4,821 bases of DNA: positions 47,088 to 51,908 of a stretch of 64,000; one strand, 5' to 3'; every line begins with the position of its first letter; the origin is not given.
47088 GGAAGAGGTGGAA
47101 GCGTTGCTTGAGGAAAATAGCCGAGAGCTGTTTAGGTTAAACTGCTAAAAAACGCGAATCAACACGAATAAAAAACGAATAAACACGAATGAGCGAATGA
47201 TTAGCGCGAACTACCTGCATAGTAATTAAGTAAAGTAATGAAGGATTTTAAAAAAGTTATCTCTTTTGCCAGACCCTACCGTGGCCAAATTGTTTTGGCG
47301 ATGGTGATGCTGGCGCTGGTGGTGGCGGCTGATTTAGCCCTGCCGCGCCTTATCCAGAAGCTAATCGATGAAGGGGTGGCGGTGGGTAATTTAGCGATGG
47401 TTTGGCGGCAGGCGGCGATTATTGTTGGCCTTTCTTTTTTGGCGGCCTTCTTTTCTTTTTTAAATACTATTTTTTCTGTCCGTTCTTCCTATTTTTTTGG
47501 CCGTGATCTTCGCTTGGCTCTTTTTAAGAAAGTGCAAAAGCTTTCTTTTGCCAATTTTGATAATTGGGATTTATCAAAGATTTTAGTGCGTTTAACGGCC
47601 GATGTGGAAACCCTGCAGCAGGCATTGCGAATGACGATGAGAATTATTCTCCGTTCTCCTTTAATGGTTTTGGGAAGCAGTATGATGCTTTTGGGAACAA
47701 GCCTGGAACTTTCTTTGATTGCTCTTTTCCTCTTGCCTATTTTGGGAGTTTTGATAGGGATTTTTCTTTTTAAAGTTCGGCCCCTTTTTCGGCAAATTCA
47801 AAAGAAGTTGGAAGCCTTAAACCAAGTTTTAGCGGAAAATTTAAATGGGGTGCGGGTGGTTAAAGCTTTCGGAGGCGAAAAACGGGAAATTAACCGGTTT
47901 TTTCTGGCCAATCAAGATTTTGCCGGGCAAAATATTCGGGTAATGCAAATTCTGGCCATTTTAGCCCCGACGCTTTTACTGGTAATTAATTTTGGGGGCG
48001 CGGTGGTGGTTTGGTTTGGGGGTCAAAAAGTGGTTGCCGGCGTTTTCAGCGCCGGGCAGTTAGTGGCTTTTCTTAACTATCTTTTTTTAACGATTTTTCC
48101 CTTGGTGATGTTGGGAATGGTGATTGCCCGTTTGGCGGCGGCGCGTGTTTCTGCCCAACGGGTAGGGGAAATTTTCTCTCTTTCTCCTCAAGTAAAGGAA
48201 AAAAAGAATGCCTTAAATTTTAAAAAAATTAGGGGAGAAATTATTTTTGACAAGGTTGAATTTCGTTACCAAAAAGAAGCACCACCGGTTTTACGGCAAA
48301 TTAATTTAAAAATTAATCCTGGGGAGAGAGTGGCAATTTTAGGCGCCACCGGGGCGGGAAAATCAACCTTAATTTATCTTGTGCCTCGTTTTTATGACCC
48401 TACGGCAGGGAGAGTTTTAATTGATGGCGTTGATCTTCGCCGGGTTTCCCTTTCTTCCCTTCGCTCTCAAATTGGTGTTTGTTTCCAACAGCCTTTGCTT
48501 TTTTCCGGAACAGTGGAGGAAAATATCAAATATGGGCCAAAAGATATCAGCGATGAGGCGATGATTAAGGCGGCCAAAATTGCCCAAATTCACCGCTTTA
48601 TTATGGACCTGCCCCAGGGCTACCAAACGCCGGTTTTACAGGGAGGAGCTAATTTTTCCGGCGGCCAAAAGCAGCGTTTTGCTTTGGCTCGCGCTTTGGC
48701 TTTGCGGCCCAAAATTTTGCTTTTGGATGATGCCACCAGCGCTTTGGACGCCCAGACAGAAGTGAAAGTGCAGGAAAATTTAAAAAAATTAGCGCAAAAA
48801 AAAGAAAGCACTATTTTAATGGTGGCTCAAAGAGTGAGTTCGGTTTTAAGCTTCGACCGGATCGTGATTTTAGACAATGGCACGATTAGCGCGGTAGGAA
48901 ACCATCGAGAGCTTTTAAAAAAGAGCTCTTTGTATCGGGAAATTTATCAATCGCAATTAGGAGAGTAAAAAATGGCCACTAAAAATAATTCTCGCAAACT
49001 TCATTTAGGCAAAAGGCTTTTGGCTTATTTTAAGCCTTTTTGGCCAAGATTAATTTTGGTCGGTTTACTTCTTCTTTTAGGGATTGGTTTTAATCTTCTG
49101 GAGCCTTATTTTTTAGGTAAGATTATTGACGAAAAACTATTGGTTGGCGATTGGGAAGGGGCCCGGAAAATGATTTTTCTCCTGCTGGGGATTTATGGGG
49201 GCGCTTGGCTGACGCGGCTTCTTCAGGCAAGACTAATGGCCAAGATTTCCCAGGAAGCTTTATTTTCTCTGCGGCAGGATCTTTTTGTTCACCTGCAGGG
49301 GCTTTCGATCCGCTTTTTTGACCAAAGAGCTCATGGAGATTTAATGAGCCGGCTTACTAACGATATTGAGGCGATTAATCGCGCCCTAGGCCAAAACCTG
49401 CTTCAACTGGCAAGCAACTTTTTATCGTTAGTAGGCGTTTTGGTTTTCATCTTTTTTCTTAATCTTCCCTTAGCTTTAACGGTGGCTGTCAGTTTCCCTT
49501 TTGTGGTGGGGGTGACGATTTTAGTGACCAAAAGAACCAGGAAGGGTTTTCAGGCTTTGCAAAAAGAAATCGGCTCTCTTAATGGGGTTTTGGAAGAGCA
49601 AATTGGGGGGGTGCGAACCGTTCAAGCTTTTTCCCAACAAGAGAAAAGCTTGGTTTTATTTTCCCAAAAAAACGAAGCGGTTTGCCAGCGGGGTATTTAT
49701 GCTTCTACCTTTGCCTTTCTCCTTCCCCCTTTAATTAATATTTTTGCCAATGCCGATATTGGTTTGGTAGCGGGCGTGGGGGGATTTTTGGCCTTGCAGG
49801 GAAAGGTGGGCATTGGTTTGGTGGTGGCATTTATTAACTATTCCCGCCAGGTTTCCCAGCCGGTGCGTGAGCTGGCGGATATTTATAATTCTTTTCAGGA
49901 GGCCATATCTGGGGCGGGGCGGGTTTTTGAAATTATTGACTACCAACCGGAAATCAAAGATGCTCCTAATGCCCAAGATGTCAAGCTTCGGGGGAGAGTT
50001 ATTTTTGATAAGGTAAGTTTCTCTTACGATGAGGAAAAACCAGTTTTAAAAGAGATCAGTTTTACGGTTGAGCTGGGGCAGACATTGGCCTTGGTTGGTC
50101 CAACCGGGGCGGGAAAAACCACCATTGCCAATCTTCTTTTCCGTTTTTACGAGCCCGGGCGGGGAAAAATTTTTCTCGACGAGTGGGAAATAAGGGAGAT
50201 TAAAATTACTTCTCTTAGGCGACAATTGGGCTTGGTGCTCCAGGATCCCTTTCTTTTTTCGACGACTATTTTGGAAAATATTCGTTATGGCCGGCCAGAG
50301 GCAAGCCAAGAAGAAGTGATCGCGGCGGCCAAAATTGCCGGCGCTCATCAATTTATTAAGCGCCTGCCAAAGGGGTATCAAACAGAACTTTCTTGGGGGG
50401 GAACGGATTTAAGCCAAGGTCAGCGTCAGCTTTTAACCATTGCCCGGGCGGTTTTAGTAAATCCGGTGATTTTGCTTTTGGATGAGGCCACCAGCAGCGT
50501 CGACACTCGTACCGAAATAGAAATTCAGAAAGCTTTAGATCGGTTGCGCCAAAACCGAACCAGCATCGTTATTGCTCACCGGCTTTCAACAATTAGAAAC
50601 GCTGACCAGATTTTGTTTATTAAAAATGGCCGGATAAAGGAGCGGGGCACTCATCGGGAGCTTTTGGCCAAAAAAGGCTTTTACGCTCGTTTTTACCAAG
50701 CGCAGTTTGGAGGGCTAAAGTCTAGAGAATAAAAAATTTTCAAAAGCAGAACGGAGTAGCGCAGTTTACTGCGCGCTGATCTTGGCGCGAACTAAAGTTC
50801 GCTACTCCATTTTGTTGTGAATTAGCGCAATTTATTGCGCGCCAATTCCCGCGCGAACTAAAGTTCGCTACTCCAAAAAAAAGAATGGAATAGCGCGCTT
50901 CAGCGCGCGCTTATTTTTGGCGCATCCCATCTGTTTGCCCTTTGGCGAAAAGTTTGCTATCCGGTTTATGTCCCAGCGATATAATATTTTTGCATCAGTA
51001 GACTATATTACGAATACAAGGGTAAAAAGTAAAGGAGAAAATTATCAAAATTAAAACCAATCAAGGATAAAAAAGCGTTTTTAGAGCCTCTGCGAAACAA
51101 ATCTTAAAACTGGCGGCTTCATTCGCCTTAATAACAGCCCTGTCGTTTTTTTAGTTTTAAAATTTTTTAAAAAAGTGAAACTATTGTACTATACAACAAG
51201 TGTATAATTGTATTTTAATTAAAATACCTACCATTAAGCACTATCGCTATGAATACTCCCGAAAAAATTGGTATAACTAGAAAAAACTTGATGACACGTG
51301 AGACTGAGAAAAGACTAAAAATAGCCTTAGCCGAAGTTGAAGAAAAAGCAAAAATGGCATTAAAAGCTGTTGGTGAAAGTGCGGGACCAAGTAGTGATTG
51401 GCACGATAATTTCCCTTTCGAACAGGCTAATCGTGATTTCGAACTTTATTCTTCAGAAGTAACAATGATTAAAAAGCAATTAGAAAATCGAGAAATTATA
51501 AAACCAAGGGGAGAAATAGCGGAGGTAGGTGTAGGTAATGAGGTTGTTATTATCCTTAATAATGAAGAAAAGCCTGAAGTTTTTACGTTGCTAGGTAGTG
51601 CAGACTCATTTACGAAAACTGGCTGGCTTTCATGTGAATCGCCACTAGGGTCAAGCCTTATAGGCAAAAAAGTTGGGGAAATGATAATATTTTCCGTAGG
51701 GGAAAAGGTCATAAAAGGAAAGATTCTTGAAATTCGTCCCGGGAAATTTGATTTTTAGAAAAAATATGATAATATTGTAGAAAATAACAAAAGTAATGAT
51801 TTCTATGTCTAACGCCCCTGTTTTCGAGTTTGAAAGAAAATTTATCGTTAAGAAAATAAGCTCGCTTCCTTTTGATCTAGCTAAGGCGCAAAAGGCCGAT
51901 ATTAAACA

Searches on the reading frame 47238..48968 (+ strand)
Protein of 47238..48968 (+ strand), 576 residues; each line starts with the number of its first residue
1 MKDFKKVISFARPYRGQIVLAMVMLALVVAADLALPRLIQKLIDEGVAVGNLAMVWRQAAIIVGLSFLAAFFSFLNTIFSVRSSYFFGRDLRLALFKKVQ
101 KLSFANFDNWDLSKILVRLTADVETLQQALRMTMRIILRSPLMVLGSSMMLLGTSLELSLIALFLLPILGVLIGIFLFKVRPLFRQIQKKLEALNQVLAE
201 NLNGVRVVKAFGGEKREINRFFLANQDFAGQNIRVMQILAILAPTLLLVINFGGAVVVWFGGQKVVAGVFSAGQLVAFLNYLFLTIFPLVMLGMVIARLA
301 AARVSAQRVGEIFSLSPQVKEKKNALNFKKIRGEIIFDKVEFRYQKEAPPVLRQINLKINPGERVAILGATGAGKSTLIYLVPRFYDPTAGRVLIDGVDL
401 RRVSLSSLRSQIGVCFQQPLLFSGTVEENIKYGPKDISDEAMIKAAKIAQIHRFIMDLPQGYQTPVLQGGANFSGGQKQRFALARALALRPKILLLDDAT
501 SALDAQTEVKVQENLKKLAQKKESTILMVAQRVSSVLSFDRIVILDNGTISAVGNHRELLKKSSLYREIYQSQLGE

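Call 33: search_protein_families(library=pfam, proteins=[window:47238-48968:+])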
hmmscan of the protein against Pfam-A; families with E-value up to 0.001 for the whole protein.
window:47238-48968:+ (576 aa): 4 families
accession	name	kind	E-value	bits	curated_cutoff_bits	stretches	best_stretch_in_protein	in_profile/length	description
PF00664.28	ABC_membrane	-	1.8e-37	129.9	28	1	19-288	2-273/274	ABC transporter transmembrane region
PF00005.33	ABC_tran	-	4.2e-33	115.3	25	1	352-501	1-137/137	ABC transporter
PF02463.25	SMC_N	-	0.00018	21.4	40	0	451-535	135-201/220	RecF/RecN/SMC N terminal domain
PF09818.15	ABC_ATPase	-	0.0006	19.4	23.2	0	448-536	134-218/283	P-loop domain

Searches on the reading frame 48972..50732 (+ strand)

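Call 33: search_protein_families(library=pfam, proteins=[window:48972-50732:+])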
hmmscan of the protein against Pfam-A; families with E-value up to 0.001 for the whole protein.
window:48972-50732:+ (586 aa): 3 families
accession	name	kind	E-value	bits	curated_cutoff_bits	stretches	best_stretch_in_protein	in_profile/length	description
PF00664.28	ABC_membrane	-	4.8e-49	167.9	28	1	27-298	1-274/274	ABC transporter transmembrane region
PF00005.33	ABC_tran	-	5.6e-30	105.2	25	1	359-508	1-137/137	ABC transporter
PF02463.25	SMC_N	-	5.1e-05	23.3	40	0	424-551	135-212/220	RecF/RecN/SMC N terminal domain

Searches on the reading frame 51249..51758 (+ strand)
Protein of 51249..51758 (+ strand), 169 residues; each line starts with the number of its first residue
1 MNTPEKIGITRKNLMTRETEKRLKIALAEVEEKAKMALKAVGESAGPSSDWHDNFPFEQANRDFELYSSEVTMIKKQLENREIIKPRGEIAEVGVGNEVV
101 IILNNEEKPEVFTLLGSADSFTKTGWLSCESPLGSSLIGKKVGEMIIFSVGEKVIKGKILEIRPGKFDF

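Call 34: search_protein_families(library=pfam, proteins=[window:51249-51758:+])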
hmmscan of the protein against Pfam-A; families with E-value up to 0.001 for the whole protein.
window:51249-51758:+ (169 aa): 1 family
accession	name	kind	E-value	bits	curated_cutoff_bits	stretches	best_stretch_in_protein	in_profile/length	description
PF01272.25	GreA_GreB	-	1.4e-14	54.2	26.9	1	92-163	5-76/77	Transcription elongation factor, GreA/GreB, C-term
